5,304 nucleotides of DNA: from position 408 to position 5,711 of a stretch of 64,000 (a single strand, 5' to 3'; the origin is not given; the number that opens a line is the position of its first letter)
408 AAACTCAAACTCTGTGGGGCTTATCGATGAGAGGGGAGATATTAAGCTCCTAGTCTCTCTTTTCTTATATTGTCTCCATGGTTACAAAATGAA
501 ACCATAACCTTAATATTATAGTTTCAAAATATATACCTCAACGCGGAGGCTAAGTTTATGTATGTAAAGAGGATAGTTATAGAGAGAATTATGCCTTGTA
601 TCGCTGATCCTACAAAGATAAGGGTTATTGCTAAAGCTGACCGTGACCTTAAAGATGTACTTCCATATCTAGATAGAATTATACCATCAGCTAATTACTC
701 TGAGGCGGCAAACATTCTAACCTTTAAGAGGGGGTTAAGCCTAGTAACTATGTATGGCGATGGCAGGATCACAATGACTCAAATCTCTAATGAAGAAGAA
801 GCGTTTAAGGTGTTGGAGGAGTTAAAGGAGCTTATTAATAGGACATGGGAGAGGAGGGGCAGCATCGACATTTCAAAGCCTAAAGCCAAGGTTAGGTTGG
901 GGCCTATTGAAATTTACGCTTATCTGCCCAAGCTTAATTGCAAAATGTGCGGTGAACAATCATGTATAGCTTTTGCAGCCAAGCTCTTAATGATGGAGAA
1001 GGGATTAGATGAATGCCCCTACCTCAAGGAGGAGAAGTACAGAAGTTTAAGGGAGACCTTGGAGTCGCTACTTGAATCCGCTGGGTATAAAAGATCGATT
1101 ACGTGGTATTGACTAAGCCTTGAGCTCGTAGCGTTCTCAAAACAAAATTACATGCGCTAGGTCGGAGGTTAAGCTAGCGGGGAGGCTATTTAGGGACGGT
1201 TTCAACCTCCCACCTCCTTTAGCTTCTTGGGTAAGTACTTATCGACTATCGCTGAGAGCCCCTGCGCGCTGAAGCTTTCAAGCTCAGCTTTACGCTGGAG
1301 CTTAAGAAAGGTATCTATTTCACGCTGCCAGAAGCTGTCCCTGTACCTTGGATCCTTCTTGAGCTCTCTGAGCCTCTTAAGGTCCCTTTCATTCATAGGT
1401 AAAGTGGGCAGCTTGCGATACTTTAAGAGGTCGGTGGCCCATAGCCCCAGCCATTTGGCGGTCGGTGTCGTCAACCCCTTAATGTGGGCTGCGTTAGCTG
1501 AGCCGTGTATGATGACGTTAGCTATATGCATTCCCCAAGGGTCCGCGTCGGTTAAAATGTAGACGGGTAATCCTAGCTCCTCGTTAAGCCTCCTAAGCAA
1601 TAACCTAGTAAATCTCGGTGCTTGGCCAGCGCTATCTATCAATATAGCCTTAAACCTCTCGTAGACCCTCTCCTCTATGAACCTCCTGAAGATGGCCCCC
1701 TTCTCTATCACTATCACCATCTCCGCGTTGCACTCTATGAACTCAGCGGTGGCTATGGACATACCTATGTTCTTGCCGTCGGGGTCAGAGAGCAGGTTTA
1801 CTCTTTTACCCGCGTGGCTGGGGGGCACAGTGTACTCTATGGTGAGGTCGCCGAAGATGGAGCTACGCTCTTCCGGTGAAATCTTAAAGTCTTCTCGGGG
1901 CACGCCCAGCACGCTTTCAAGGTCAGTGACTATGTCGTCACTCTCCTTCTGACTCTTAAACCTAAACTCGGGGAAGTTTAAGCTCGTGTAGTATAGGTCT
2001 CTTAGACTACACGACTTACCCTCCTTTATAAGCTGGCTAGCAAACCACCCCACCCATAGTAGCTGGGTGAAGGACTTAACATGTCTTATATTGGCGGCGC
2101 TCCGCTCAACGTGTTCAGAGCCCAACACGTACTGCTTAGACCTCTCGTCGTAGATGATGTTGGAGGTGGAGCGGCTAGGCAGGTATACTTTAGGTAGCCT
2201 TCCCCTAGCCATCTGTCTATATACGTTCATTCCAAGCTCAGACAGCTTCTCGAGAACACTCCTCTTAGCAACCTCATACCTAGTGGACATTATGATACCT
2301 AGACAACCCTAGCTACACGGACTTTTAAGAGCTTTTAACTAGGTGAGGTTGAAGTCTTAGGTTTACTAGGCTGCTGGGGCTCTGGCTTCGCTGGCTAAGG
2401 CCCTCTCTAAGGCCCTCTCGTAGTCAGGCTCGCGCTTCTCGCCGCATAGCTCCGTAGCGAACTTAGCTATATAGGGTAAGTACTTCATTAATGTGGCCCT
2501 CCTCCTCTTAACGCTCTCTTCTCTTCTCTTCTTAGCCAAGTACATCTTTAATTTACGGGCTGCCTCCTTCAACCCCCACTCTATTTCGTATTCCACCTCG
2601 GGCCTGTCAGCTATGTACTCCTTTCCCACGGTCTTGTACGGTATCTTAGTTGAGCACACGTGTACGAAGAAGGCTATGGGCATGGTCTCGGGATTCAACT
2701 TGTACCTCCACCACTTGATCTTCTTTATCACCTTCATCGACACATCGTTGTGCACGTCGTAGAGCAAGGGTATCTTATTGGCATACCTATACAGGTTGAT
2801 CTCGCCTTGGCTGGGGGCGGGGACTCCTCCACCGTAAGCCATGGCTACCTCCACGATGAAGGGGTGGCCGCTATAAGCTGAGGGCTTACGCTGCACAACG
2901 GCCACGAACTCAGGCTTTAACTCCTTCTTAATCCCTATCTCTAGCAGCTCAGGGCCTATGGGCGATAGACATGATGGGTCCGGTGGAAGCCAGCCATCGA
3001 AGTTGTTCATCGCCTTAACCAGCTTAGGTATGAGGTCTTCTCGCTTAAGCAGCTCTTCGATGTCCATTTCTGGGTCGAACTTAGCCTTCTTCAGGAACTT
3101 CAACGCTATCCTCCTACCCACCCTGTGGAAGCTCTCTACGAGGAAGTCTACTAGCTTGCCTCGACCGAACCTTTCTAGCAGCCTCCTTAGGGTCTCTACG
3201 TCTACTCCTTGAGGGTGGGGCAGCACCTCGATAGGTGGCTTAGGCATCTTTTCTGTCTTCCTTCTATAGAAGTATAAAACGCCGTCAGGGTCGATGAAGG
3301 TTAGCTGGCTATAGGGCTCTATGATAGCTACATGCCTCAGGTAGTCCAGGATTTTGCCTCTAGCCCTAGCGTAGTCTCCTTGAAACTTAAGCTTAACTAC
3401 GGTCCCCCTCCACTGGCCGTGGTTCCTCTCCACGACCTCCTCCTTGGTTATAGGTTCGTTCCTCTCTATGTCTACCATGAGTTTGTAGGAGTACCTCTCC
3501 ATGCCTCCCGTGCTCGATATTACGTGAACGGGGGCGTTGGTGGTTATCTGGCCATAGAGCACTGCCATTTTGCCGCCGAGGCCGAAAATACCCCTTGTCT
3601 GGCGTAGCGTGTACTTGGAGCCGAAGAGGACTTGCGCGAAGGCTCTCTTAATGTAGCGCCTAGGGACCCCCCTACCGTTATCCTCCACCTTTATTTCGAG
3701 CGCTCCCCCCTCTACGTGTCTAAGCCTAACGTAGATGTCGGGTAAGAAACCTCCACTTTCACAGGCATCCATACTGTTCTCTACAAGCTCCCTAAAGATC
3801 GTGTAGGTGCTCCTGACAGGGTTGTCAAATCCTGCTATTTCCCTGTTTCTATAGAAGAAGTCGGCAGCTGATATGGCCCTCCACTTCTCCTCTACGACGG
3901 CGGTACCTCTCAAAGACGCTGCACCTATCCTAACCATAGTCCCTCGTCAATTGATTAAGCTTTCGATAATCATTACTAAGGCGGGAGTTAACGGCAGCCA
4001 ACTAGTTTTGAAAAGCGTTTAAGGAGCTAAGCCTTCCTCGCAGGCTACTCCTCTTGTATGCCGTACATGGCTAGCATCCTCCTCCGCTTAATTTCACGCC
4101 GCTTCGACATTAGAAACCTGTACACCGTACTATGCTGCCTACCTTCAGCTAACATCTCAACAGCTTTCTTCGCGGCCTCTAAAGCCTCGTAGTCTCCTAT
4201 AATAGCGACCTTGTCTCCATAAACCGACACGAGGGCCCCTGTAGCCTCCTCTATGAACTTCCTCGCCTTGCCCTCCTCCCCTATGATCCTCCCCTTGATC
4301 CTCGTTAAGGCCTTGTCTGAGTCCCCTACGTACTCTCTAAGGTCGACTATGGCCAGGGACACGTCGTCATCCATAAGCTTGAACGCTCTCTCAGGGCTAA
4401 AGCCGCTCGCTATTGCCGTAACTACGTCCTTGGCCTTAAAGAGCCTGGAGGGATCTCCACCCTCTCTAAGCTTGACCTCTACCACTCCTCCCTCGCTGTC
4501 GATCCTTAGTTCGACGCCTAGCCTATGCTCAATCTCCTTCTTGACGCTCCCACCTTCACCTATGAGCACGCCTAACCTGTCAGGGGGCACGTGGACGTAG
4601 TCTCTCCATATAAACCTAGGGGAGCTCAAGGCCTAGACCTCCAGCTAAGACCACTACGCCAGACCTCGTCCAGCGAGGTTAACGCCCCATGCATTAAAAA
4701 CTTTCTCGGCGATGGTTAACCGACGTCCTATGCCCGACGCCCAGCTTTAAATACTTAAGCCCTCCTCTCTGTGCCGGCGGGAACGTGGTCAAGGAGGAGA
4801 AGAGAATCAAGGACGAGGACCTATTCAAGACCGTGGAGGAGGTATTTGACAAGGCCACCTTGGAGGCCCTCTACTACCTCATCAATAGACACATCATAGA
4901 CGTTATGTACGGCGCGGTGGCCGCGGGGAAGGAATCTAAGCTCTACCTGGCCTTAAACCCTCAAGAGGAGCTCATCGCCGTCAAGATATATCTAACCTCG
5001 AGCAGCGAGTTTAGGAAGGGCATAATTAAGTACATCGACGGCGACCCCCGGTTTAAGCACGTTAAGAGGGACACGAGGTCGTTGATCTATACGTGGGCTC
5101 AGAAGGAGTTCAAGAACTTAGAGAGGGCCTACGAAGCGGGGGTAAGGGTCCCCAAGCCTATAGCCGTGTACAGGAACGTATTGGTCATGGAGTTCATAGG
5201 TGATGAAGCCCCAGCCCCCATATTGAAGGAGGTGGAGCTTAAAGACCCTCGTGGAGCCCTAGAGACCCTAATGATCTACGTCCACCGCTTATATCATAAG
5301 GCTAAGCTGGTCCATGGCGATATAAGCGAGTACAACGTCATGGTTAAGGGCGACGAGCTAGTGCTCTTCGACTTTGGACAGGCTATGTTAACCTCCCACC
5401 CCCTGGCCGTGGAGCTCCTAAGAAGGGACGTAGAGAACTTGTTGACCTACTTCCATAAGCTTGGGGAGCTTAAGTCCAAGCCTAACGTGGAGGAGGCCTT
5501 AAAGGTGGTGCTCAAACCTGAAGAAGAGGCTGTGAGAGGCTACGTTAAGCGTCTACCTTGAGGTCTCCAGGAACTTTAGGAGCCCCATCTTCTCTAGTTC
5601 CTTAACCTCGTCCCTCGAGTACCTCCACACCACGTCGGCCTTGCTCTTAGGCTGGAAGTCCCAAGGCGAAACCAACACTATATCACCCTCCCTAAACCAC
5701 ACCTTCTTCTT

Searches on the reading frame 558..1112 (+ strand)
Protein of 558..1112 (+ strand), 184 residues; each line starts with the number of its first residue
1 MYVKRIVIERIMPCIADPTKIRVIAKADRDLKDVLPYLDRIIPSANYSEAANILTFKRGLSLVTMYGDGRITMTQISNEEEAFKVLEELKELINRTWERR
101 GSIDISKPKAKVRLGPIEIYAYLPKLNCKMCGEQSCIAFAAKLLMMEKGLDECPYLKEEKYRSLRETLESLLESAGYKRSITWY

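Call 32: search_protein_families(library=pfam, proteins=[window:558-1112:+], max_evalue=0.00001)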
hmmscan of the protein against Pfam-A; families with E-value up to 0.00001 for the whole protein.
window:558-1112:+ (184 aa): 1 family
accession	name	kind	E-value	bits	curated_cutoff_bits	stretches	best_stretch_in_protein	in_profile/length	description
PF04060.18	FeS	-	9.3e-11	41.7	23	1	123-155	1-33/33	Putative Fe-S cluster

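Call 57: search_protein_families(library=ncbifam, proteins=[window:558-1112:+], max_evalue=1e-8)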
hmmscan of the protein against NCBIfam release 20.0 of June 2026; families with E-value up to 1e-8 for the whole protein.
window:558-1112:+ (184 aa): 1 family
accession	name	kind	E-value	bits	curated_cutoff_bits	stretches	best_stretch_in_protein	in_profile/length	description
NF003195.0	PRK04165.1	equivalog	1.3e-16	60.5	306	1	114-168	3-57/450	acetyl-CoA decarbonylase/synthase complex subunit gamma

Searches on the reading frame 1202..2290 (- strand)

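Call 32: search_protein_families(library=pfam, proteins=[window:1202-2290:-], max_evalue=0.00001)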
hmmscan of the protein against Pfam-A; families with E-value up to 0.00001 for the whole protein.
window:1202-2290:- (362 aa): 2 families
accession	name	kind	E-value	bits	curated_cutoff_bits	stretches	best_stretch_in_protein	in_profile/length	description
PF21180.3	TOP6A-Spo11_Toprim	-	1.1e-50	172.4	24.1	1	191-357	1-170/170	Topoisomerase 6 subunit A/Spo11, Toprim domain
PF04406.19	TP6A_N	-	1.5e-16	60.4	26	1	72-137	1-62/62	Type IIB DNA topoisomerase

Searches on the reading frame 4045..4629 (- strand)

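Call 32: search_protein_families(library=pfam, proteins=[window:4045-4629:-], max_evalue=0.00001)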
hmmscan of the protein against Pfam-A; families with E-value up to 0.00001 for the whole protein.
window:4045-4629:- (194 aa): 2 families
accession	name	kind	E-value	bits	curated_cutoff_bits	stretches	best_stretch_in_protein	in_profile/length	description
PF00013.35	KH_1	-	1.8e-13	50.5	21.5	1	12-70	4-64/66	KH domain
PF21800.4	KH_KRR1_2nd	-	2.8e-08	34.1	27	1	92-160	3-70/91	KRR1 small subunit processome component, second KH domain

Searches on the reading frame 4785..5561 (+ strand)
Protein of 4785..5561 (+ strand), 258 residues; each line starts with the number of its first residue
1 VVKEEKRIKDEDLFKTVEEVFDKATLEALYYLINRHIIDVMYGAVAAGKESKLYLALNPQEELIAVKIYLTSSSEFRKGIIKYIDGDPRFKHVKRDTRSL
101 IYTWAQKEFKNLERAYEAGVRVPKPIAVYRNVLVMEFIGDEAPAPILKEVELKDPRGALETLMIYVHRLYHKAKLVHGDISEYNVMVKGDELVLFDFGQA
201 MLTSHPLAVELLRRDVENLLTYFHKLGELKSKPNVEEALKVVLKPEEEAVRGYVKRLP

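Call 32: search_protein_families(library=pfam, proteins=[window:4785-5561:+], max_evalue=0.00001)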
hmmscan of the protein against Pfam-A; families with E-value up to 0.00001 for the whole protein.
window:4785-5561:+ (258 aa): 1 family
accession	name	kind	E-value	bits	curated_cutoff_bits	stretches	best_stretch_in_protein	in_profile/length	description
PF01163.29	RIO1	-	5e-58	196.2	22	1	53-228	2-179/187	RIO domain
